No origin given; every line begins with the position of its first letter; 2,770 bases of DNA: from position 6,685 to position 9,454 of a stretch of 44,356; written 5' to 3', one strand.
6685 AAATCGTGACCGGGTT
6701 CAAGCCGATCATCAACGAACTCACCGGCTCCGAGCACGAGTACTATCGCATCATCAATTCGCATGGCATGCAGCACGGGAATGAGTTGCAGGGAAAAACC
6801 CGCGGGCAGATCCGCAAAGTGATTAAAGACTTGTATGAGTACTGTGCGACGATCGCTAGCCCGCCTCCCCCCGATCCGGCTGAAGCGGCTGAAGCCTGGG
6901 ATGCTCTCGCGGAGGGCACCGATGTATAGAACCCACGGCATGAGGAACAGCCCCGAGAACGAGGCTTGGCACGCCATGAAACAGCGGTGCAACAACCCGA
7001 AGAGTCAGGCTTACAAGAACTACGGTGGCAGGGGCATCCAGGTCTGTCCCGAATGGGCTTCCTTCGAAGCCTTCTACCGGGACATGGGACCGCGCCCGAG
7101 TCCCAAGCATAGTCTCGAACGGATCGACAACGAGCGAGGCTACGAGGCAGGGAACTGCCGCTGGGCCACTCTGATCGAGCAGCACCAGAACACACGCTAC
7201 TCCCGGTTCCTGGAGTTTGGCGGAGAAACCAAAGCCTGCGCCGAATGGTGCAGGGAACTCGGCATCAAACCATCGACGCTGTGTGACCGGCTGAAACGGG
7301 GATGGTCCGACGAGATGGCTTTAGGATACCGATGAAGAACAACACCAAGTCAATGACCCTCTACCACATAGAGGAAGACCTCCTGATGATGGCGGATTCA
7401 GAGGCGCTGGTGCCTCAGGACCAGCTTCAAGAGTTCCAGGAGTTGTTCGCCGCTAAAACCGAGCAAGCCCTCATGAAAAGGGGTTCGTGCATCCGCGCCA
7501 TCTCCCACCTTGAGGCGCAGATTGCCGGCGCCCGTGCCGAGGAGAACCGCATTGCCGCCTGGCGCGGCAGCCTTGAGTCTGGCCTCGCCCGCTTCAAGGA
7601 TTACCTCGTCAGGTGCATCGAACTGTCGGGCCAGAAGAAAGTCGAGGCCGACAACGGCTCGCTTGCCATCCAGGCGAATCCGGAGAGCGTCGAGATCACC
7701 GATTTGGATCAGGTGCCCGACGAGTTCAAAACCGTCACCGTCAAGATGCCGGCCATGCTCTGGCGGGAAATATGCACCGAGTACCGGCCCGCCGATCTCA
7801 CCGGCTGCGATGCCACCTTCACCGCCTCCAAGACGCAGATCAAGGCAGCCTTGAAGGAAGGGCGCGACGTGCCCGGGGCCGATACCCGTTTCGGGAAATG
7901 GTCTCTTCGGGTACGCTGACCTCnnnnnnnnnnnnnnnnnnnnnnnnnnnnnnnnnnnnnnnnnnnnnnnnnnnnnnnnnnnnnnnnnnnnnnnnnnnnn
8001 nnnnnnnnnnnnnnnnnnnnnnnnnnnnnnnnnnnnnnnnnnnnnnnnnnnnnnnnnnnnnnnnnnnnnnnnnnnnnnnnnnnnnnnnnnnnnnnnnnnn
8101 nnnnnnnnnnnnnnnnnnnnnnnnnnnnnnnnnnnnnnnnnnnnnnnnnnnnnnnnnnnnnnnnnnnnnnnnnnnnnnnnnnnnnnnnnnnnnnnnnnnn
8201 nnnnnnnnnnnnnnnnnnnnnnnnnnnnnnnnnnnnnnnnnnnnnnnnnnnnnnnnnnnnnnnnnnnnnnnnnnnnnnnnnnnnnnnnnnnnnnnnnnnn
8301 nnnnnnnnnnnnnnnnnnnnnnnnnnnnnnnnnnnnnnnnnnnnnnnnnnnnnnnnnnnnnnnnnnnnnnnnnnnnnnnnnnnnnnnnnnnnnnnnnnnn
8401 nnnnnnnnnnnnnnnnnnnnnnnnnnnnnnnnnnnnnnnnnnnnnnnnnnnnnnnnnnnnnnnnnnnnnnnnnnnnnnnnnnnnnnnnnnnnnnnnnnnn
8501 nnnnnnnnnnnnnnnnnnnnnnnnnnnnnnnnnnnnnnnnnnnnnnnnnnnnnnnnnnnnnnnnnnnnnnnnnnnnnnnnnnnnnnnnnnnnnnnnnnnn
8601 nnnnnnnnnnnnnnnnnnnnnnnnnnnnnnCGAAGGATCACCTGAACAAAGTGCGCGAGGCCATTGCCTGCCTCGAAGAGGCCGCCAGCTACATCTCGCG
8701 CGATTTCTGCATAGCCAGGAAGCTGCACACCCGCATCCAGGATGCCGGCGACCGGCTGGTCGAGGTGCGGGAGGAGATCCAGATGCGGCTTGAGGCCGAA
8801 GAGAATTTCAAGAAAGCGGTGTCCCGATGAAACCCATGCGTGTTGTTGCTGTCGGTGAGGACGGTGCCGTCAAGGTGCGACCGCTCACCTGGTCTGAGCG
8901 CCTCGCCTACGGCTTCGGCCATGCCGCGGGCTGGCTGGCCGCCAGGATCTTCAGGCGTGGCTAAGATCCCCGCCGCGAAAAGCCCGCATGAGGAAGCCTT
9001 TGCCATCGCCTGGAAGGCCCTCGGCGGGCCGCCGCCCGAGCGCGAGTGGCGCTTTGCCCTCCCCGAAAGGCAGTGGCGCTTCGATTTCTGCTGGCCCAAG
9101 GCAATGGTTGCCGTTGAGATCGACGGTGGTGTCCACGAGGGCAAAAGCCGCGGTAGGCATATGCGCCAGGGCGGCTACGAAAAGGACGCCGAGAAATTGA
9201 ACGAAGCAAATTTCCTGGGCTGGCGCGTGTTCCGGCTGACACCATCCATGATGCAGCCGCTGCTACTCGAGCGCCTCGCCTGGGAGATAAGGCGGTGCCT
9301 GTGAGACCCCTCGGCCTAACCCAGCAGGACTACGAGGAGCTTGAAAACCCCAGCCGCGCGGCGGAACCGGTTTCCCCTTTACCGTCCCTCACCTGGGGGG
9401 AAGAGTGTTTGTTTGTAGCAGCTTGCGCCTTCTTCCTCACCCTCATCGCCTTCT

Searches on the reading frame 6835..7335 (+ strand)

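Call 68: search_protein_families(library=pfam, proteins=[window:6835-7335:+], max_evalue=0.01)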
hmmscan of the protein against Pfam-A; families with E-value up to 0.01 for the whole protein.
window:6835-7335:+ (166 aa): 0 families

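Call 88: search_protein_families(library=phrogs, proteins=[window:6835-7335:+], max_evalue=0.001)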
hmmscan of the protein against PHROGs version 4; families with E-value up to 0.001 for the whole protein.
window:6835-7335:+ (166 aa): 6 families
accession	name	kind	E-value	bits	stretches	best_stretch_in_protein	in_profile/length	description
phrog_3377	-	DNA, RNA and nucleotide metabolism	5.9e-55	187.2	1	31-163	4-137/196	HNH endonuclease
phrog_374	-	DNA, RNA and nucleotide metabolism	2.3e-42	146.6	1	32-161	263-394/617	HNH endonuclease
phrog_8790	-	DNA, RNA and nucleotide metabolism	2e-37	130.4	1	30-136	14-113/241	restriction endonuclease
phrog_2081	-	DNA, RNA and nucleotide metabolism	4.2e-31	109.5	1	31-154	94-237/433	HNH endonuclease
phrog_953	-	DNA, RNA and nucleotide metabolism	1.7e-14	55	1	33-111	216-296/420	HNH endonuclease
phrog_3322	-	DNA, RNA and nucleotide metabolism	0.00032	21.6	0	93-111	107-125/162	endonuclease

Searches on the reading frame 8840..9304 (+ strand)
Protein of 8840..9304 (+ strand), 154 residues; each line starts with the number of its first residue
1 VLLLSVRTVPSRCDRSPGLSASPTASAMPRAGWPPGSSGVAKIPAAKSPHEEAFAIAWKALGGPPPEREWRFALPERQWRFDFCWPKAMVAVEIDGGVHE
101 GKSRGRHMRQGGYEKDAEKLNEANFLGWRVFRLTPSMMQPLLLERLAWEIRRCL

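Call 68: search_protein_families(library=pfam, proteins=[window:8840-9304:+], max_evalue=0.01)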
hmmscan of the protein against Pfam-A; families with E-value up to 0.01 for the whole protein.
window:8840-9304:+ (154 aa): 0 families

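Call 88: search_protein_families(library=phrogs, proteins=[window:8840-9304:+], max_evalue=0.001)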
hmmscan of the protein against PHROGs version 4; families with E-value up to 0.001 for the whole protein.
window:8840-9304:+ (154 aa): 2 families
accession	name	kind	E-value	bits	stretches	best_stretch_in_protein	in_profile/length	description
phrog_503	-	unknown function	5.2e-24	85.6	1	41-139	25-118/144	-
phrog_12476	-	unknown function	0.0001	23.1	1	79-136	2-56/85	-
